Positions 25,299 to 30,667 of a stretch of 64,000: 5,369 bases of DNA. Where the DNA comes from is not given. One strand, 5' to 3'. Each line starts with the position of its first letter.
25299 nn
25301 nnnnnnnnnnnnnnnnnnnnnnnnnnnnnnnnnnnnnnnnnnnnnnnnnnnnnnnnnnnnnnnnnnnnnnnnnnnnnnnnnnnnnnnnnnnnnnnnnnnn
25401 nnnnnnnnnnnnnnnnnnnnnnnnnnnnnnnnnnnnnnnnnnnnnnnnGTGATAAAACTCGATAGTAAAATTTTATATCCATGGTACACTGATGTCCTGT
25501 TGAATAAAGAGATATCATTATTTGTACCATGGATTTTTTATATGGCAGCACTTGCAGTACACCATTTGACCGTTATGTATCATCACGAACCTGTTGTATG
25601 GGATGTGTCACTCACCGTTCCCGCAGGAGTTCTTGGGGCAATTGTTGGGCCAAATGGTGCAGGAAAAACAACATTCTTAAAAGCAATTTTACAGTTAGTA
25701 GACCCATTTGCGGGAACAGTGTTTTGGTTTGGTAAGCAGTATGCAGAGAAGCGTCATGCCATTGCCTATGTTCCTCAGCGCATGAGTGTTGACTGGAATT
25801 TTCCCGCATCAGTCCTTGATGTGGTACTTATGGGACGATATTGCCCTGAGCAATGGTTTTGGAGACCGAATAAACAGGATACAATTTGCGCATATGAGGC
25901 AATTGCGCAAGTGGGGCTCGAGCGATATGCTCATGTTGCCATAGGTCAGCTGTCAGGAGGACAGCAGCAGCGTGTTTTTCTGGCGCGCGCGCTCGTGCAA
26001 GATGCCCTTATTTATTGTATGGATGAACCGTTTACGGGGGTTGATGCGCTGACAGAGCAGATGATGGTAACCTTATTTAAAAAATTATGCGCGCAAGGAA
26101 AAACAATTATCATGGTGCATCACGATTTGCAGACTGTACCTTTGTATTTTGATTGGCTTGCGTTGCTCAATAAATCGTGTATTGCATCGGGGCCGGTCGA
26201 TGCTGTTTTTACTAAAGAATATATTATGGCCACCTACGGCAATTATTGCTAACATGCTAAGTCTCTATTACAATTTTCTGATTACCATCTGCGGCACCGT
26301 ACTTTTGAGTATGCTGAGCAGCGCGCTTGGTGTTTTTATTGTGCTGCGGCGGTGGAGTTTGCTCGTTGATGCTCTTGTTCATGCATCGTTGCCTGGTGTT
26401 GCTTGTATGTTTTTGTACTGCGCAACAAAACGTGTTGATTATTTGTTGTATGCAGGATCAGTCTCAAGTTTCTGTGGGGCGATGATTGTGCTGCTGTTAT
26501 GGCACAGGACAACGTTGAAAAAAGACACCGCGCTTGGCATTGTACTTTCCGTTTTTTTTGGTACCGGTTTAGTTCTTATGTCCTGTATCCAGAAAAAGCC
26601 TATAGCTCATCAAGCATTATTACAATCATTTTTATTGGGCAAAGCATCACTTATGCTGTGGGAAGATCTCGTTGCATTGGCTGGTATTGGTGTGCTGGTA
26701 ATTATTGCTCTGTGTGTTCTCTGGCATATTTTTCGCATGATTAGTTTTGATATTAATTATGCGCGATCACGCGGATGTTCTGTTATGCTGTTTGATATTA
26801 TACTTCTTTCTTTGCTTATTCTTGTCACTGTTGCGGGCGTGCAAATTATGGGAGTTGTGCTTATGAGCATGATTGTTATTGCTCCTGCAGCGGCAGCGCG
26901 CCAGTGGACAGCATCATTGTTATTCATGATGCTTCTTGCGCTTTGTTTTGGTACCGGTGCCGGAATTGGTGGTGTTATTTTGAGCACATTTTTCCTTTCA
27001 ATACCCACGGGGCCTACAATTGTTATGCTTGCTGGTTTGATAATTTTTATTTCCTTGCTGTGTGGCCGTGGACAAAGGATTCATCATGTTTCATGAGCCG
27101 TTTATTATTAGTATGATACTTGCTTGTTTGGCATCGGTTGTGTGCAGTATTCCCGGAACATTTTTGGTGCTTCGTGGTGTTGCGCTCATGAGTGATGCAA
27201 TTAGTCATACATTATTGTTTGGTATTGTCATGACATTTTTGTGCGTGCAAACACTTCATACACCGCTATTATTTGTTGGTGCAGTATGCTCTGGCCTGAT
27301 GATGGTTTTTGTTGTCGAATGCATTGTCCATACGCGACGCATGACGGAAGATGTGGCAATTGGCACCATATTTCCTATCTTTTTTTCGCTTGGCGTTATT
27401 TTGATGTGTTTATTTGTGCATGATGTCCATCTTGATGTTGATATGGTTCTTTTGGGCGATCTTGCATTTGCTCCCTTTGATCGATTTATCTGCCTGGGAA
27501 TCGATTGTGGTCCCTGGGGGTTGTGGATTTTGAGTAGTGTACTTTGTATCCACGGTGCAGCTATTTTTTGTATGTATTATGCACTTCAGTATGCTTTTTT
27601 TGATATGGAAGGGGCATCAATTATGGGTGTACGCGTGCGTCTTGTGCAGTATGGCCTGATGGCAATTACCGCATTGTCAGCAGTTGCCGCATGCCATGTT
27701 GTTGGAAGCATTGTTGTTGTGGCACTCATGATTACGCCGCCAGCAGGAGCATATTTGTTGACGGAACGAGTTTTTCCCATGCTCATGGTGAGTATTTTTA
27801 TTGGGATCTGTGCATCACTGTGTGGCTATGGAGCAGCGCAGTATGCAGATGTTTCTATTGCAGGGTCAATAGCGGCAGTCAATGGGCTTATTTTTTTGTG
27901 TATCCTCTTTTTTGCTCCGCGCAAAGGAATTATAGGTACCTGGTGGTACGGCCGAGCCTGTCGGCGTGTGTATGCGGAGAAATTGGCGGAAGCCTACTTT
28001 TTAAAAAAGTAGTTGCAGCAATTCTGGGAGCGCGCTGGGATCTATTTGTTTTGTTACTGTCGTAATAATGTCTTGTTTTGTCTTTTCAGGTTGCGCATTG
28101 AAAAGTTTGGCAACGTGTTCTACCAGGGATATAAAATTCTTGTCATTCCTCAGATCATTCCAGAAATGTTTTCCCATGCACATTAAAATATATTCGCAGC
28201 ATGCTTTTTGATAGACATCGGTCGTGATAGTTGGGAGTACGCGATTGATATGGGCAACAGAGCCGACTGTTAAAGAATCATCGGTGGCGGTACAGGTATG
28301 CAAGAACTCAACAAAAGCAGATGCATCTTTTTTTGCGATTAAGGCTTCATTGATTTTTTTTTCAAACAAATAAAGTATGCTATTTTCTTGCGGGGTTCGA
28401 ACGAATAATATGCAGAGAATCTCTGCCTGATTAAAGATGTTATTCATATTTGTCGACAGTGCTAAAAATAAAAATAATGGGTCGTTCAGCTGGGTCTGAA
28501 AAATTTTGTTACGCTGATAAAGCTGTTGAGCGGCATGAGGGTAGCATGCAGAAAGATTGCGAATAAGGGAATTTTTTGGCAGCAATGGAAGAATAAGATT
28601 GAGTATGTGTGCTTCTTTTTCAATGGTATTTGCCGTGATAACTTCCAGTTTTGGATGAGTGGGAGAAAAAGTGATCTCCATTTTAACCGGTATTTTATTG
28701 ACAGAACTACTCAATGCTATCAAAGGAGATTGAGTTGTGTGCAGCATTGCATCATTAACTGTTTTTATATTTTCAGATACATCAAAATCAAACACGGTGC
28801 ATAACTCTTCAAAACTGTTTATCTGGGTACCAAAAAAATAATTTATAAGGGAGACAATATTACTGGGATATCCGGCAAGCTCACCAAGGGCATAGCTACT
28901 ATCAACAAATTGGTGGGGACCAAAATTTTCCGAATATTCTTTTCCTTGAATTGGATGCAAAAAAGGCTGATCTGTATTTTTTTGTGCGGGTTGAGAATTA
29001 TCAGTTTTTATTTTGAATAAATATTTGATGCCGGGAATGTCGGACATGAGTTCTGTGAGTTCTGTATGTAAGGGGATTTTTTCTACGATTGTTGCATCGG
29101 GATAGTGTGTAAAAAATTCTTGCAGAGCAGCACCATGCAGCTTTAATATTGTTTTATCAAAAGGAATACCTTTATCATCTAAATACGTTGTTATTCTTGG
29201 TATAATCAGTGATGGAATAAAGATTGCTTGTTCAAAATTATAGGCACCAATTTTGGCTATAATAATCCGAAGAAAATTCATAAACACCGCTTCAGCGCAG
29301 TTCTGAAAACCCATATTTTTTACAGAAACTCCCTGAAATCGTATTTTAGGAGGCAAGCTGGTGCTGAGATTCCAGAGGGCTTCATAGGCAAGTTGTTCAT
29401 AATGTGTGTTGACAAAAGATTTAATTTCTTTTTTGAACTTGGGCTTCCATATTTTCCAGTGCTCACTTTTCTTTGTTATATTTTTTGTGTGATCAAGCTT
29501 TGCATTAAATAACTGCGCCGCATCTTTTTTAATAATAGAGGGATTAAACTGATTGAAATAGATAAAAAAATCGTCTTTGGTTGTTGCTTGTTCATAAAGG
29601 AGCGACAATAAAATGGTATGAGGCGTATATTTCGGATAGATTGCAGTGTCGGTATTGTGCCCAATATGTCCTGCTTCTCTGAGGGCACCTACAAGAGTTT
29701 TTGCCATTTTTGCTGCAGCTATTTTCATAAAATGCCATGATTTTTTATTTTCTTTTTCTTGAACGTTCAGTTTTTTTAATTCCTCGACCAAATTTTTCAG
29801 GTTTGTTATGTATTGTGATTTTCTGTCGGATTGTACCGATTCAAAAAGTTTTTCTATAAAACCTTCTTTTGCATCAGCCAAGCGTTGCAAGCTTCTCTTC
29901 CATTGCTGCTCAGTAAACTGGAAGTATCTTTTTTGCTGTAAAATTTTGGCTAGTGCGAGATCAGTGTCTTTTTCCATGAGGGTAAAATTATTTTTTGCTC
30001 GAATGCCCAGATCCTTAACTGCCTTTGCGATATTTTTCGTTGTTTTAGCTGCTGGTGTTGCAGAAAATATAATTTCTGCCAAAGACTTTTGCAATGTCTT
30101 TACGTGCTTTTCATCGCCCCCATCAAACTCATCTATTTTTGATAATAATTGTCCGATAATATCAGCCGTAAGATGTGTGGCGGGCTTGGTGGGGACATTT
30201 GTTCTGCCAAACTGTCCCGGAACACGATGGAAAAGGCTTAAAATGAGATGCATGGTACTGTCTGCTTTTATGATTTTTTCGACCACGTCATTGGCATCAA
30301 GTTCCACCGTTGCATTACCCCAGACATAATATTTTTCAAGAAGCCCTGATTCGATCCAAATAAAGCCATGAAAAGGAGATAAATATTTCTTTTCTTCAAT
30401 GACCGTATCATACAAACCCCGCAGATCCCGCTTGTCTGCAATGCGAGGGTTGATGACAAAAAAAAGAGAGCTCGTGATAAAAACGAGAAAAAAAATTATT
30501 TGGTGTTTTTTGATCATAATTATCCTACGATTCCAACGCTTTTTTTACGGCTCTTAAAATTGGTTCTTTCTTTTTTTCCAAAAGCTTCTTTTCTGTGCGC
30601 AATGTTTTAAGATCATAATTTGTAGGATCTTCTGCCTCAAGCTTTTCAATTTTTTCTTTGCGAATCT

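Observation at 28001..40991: Four-gene operon of giant membrane-anchored paralogs with patchwork identical DNA blocks (mosaic, cassette-like family of unknown function)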

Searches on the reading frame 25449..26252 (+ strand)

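Call 12: search_protein_families(library=ncbifam, proteins=[window:25449-26252:+], max_evalue=0.00001)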
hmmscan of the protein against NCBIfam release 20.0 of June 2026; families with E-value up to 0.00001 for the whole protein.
window:25449-26252:+ (267 aa): 181 families (the best 25 are shown)
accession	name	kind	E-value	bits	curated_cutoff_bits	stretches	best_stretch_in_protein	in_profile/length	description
NF053840.1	MnTportMntADein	equivalog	1.8e-62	211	400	1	35-264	2-230/240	manganese ABC transporter ATP-binding protein MntA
NF011630.0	PRK15056.1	equivalog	2.5e-57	194.1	393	1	33-260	5-235/274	manganese/iron ABC transporter ATP-binding protein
TIGR03771.1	anch_rpt_ABC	equivalog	4.1e-52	177.1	268.8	1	57-263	3-209/223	anchored repeat-type ABC transporter ATP-binding subunit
NF040873.1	AztA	equivalog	7.2e-50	169.2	220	1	44-232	2-184/191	zinc ABC transporter ATP-binding protein AztA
NF010068.0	PRK13548.1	equivalog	7.2e-43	146.6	261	1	34-264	5-241/261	heme ABC transporter ATP-binding protein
NF007082.0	PRK09536.1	equivalog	1.7e-42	146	537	1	34-266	3-239/402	corrinoid ABC transporter ATPase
NF008409.0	PRK11231.1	equivalog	4.1e-41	141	375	1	35-260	3-232/255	Fe(3+) dicitrate ABC transporter ATP-binding protein FecE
TIGR03873.1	F420-0_ABC_ATP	hypoth_equivalog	1.8e-39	135.5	372.4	1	35-265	2-236/256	putative F420-0 ABC transporter ATP-binding protein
TIGR02315.1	ABC_phnC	equivalog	3.1e-33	115.2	266.1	1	35-246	2-225/243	phosphonate ABC transporter ATP-binding protein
TIGR01188.1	drrA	subfamily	6.6e-31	107.7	312.45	1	44-246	3-203/302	daunorubicin resistance ABC transporter, ATP-binding protein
TIGR02857.1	CydD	equivalog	4.3e-30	105.2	435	1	34-231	321-521/529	thiol reductant ABC exporter subunit CydD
NF010061.0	PRK13538.1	equivalog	6.1e-30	104.3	195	1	34-230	5-197/211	cytochrome c biogenesis heme-transporting ATPase CcmA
TIGR01189.1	ccmA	equivalog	3.4e-29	101.9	131.6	1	35-230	1-191/198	heme ABC exporter ATP-binding protein CcmA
TIGR04521.1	ECF_ATPase_2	equivalog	2.4e-28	99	330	1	48-260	19-239/279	energy-coupling factor transporter ATPase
NF007606.0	PRK10253.1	equivalog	3.1e-28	98.9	497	1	33-267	6-245/266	iron-enterobactin ABC transporter ATP-binding protein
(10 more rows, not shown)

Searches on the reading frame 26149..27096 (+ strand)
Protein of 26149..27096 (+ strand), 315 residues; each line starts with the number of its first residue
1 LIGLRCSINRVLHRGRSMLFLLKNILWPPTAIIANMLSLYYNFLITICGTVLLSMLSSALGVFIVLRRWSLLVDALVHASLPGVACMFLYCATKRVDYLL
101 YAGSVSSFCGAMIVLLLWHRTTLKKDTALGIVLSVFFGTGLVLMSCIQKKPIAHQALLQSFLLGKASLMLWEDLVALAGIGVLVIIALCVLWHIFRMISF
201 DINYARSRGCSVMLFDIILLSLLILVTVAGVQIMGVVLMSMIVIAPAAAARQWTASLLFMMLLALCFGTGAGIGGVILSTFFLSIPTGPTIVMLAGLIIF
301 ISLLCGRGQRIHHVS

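Call 12: search_protein_families(library=ncbifam, proteins=[window:26149-27096:+], max_evalue=0.00001)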
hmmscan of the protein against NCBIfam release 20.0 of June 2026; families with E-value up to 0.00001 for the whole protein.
window:26149-27096:+ (315 aa): 4 families
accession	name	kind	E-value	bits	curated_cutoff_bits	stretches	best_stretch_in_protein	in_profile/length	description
NF040871.1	AztB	equivalog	9.1e-34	117.3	280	1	46-295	15-254/254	zinc ABC transporter permease AztB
TIGR03770.1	anch_rpt_perm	equivalog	2.8e-31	109.2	296.8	1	50-304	24-268/270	anchored repeat-type ABC transporter permease subunit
NF040927.1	ABC_perm_SloB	subfamily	1.6e-29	103.5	460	1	42-310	10-268/271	metal ABC transporter permease subunit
NF007089.0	PRK09543.1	equivalog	1.1e-18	67.8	284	1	49-304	11-256/261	zinc ABC transporter permease subunit ZnuB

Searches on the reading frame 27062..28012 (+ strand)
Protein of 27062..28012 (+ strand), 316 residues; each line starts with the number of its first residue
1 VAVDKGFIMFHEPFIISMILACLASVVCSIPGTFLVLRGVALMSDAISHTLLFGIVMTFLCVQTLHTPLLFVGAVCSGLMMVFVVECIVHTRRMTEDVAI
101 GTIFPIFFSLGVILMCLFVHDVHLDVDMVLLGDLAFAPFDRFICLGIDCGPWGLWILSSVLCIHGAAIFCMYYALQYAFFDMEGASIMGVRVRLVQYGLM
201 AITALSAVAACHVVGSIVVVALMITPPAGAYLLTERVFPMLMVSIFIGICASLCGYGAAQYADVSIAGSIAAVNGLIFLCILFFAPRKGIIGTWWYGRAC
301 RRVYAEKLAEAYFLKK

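Call 12: search_protein_families(library=ncbifam, proteins=[window:27062-28012:+], max_evalue=0.00001)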
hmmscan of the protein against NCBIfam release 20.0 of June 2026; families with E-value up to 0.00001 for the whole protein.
window:27062-28012:+ (316 aa): 4 families
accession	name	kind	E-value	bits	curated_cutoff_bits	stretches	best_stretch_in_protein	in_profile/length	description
NF040871.1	AztB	equivalog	1.9e-33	116.3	280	1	18-273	16-253/254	zinc ABC transporter permease AztB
NF040927.1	ABC_perm_SloB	subfamily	3.4e-32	112.3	460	1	17-290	15-269/271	metal ABC transporter permease subunit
TIGR03770.1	anch_rpt_perm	equivalog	6.5e-25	88.4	296.8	1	18-284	21-269/270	anchored repeat-type ABC transporter permease subunit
NF007089.0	PRK09543.1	equivalog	5.8e-10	39.2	284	1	15-281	10-254/261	zinc ABC transporter permease subunit ZnuB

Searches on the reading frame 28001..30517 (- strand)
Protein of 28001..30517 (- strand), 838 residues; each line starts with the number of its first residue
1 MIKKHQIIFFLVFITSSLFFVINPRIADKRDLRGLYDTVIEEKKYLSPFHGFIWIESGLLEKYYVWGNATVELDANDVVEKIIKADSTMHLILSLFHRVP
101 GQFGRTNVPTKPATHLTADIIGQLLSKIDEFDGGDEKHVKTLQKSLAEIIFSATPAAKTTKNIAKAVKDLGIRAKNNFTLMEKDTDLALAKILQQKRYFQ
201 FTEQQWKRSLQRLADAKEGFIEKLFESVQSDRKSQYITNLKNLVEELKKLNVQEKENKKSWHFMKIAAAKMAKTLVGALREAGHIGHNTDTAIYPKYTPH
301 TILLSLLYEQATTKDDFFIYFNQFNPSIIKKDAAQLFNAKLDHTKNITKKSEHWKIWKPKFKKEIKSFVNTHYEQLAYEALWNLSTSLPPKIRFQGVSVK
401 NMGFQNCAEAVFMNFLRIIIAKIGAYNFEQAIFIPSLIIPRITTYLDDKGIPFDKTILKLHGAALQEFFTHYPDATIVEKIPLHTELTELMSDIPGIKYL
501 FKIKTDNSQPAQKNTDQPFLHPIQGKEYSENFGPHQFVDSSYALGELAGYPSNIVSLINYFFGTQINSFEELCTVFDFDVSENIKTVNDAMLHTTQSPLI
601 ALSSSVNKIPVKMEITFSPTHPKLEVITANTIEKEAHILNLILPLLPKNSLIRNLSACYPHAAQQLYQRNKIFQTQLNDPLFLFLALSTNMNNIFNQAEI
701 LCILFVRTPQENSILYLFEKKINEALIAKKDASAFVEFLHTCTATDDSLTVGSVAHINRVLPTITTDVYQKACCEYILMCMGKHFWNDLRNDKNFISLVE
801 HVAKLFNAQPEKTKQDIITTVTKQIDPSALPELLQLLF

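Call 3: search_protein_families(library=pfam, proteins=[window:28001-30517:-], max_evalue=1)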
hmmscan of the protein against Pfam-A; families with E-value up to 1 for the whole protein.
window:28001-30517:- (838 aa): 4 families
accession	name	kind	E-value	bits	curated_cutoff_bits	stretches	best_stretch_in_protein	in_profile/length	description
PF14069.11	SpoVIF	-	0.044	13.9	27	0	788-824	26-63/72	Stage VI sporulation protein F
PF21432.3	56B_RHH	-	0.1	13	27.2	1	264-282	7-25/32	56B-like, Ribbon-helix-helix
PF11116.13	DUF2624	-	0.19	13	24.7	0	312-358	15-61/83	Protein of unknown function (DUF2624)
PF11390.13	FdsD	-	0.27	12.1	27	0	334-377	10-54/61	NADH-dependant formate dehydrogenase delta subunit FdsD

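Call 4: search_protein_families(library=ncbifam, proteins=[window:28001-30517:-], max_evalue=1)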
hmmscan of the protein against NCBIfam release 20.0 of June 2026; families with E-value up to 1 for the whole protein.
window:28001-30517:- (838 aa): 1 family
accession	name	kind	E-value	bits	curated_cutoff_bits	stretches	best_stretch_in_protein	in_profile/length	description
NF058626.1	GFO_1090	equivalog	0.0012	18.5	150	0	223-273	43-93/177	GFO_1090 family protein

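Call 93: list_cluster_members(proteins=[window:28001-30517:-, window:37422-40991:-, window:45969-47540:-, window:13500-15470:+])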
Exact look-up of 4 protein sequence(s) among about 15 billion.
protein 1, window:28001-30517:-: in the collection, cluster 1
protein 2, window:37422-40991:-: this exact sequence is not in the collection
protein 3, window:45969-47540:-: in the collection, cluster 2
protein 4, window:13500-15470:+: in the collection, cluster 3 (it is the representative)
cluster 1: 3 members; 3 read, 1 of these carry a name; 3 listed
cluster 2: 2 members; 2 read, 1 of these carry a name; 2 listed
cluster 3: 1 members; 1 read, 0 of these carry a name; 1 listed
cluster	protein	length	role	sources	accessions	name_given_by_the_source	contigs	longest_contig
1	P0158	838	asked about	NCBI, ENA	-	-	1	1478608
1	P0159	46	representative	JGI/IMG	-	-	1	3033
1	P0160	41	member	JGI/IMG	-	hypothetical protein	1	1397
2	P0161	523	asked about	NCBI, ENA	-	-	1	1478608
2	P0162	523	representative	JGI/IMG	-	hypothetical protein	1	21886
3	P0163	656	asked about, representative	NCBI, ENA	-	-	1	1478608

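Call 94: find_encoding_contigs(protein=P0162, flank=10000, max_places=3)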
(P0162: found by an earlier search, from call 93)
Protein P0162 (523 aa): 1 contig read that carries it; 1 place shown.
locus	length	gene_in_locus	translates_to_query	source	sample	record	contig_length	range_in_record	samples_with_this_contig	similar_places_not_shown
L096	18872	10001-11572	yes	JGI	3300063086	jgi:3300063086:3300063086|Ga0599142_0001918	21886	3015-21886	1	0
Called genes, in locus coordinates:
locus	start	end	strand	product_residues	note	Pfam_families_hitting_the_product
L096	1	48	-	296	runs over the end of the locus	PF01795:Methyltransf_5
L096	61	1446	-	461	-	PF01225:Mur_ligase (weak), PF08245:Mur_ligase_M, PF02875:Mur_ligase_C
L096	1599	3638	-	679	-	PF13491:FtsK_4TM (weak), PF17854:FtsK_alpha, PF01580:FtsK_SpoIIIE, PF01935:DUF87 (weak), PF09397:FtsK_gamma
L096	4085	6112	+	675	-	-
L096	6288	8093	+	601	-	-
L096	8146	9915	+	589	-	-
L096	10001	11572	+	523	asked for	-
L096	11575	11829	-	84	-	PF14573:PP-binding_2, PF23297:ACP_SdgA_C (weak), PF00550:PP-binding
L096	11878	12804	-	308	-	PF00698:Acyl_transf_1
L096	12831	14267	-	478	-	PF00749:tRNA-synt_1c, PF19269:Anticodon_2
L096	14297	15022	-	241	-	PF09976:TPR_21 (weak), PF13428:TPR_14 (faint)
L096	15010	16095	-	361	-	PF02504:FA_synthesis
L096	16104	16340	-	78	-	PF01783:Ribosomal_L32p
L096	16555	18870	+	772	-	?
